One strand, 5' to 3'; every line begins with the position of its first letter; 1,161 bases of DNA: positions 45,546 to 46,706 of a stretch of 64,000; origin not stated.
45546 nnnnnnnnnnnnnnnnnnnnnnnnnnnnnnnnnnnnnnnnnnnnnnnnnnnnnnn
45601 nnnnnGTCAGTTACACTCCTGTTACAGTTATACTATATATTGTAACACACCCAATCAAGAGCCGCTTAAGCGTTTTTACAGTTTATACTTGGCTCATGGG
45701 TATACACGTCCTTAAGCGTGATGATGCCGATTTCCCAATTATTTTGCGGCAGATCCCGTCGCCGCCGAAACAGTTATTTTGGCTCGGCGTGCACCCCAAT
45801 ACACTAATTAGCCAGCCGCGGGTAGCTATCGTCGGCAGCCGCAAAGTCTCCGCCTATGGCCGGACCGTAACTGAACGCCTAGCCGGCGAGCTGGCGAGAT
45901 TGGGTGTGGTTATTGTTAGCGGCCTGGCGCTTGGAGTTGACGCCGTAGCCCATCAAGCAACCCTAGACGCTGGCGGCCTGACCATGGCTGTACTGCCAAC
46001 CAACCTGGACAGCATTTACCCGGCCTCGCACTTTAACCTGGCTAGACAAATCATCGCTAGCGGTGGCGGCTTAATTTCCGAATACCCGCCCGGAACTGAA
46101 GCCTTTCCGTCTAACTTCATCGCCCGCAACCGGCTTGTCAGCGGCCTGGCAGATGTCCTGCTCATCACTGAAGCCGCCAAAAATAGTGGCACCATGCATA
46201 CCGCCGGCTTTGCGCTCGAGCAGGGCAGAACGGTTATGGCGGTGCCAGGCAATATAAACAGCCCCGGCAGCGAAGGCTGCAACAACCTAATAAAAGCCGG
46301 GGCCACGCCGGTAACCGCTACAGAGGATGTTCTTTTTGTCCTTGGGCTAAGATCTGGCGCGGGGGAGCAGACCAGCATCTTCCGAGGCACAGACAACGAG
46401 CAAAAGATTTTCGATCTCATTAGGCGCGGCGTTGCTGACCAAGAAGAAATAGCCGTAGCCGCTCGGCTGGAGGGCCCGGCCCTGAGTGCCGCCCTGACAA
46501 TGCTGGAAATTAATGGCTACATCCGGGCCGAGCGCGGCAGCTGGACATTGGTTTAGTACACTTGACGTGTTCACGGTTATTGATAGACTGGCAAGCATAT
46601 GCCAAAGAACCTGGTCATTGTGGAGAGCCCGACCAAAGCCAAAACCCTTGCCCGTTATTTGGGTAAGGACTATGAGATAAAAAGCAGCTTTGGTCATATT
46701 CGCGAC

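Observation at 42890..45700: IS1595-family element with 11-bp terminal inverted repeats carrying a translationally coupled 431-aa HTH passenger gene, inserted against the dprA start codon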

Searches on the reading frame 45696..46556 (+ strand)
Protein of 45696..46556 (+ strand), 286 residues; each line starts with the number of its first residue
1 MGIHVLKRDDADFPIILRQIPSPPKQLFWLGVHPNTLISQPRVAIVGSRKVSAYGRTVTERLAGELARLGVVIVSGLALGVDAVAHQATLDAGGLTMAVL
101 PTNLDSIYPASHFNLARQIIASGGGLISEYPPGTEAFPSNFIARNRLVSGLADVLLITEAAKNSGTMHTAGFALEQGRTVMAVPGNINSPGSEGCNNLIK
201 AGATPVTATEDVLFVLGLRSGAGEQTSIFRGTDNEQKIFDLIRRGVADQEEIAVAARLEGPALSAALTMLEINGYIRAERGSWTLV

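Call 5: search_protein_families(library=pfam, proteins=[window:45696-46556:+], max_evalue=0.1)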
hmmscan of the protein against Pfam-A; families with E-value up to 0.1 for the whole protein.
window:45696-46556:+ (286 aa): 3 families
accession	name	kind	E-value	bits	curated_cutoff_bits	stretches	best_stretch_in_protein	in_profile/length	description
PF02481.21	DNA_processg_A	-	2.3e-70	236.5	29.6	1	2-207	6-211/212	DNA recombination-mediator protein A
PF18306.6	LDcluster4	-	2.5e-06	27.6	26.3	1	42-104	3-67/151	SLOG cluster4 family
PF17782.7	DprA_WH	-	3.6e-06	27.4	22.9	1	232-281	11-60/61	DprA winged helix domain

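Call 29: find_related_loci(query=window:45696-46553:+, collection=metagenome_contigs, flank=6000)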
Query window:45696-46553:+ (286 aa) in metagenome_contigs; peptide patterns used: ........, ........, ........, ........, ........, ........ (x = any residue, [..] = any of these).
600 stretches matched a pattern (row limit reached: there are more); 203 encode a relative of the query (tblastn E <= 1e-3); the best 80 are kept; 80 distinct loci.
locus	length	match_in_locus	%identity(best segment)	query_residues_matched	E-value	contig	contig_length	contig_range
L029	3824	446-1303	80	1-286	4e-160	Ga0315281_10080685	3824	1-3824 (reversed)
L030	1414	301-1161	60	1-286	4e-118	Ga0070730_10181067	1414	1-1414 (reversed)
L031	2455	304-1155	58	1-283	2e-110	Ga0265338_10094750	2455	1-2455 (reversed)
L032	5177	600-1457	58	1-285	5e-105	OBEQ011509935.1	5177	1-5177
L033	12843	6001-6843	61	1-281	1e-104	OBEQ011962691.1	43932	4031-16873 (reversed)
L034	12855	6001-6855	59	3-285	2e-103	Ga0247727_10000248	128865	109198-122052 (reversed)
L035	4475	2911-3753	58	3-283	3e-103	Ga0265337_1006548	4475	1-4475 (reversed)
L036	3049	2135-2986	58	1-285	2e-105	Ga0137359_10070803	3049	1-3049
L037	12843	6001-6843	56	3-283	4e-101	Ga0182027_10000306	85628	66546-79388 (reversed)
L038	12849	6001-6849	58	3-283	1e-99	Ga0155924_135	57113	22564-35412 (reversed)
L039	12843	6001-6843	57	3-283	4e-99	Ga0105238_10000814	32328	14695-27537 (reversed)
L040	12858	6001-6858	53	1-285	6e-99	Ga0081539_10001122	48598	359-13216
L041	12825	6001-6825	60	1-277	2e-97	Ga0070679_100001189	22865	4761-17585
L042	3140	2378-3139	54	1-254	6e-88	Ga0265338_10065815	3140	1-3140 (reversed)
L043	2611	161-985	53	3-277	5e-86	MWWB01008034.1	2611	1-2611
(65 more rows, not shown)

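Call 35: search_protein_families(library=pfam, proteins=[L035:234-1253:+, L035:2231-2527:+, L035:2531-2788:+], max_evalue=0.1)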
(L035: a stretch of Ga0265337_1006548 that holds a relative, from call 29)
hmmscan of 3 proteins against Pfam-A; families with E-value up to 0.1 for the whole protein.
L035:234-1253:+ (340 aa): 1 family
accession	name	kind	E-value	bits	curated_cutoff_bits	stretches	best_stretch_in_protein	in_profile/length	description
PF10546.14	P63C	-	6.7e-30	104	26.1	1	201-293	1-93/93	P63C domain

L035:2231-2527:+ (99 aa): 2 families
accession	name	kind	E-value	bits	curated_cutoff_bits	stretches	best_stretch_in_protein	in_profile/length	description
PF11303.13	DUF3105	-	0.03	14.8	25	1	20-96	47-118/130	Protein of unknown function (DUF3105)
PF09641.16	DUF2026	-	0.056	13.5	25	1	4-79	120-192/205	Protein of unknown function (DUF2026)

L035:2531-2788:+ (86 aa): 1 family
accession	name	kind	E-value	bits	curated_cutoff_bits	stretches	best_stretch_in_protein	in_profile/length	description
PF07927.17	HicA_toxin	-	2.4e-08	34.4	27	1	13-67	3-58/58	HicA toxin of bacterial toxin-antitoxin,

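Call 51: search_protein_families(library=ncbifam, proteins=[L035:234-1253:+], max_evalue=0.1)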
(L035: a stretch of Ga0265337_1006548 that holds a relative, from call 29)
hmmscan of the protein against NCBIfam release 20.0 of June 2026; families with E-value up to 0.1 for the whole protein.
L035:234-1253:+ (340 aa): 0 families

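Call 78: search_protein_families(library=padloc, proteins=[L035:234-1253:+], max_evalue=0.1)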
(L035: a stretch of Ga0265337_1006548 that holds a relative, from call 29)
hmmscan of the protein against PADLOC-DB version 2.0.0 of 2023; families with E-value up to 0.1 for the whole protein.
L035:234-1253:+ (340 aa): 0 families
